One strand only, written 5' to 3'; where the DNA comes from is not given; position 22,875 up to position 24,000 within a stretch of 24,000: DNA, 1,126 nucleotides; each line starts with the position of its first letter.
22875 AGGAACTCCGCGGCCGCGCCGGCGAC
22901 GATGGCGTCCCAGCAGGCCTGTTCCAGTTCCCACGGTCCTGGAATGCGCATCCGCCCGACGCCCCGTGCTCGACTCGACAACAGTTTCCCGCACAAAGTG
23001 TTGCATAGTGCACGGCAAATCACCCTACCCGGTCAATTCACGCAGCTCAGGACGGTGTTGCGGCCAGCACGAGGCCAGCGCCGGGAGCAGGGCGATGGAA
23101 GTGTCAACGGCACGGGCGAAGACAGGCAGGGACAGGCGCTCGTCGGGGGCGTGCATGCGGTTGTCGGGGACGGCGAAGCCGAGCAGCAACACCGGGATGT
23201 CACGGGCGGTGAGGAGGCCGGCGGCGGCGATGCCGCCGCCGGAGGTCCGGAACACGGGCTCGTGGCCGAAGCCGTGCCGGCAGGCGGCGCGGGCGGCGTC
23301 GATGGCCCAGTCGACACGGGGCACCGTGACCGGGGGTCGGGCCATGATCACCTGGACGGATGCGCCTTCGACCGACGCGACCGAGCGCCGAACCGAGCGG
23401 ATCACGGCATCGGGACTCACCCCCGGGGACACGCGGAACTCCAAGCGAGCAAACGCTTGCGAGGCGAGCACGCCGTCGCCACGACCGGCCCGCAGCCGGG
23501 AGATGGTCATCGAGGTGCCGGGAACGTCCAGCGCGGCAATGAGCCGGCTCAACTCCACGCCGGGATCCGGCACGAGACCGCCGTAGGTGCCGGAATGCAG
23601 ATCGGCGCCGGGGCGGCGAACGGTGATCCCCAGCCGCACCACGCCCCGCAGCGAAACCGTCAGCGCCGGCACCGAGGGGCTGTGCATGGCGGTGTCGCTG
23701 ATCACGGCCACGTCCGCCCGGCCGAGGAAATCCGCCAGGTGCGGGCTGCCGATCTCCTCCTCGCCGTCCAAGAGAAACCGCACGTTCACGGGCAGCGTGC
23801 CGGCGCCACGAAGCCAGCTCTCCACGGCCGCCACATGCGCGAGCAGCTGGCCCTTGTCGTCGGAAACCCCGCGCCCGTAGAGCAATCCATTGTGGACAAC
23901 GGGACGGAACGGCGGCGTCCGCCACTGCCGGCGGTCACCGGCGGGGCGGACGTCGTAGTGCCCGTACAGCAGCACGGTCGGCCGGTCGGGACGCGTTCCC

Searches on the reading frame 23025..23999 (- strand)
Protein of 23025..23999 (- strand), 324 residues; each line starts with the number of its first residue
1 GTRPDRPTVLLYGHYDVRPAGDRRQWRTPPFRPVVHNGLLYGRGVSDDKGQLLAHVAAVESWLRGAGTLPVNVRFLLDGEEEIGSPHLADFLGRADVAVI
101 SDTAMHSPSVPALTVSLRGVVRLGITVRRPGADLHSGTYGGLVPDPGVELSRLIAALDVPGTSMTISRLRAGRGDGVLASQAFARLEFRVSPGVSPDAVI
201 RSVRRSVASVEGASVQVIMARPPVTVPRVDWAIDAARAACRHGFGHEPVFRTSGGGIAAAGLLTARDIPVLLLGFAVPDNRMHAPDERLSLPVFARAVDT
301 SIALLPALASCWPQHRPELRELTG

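Call 11: search_protein_families(library=pfam, proteins=[window:23025-23999:-], max_evalue=0.01)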
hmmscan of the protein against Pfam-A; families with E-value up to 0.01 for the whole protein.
window:23025-23999:- (324 aa): 2 families
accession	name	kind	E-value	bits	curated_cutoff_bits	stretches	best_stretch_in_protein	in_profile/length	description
PF01546.33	Peptidase_M20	-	1.7e-28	100.4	24.6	1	10-301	1-200/206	Peptidase family M20/M25/M40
PF07687.19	M20_dimer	-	3.4e-08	33.8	21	1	125-207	9-99/107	Peptidase dimerisation domain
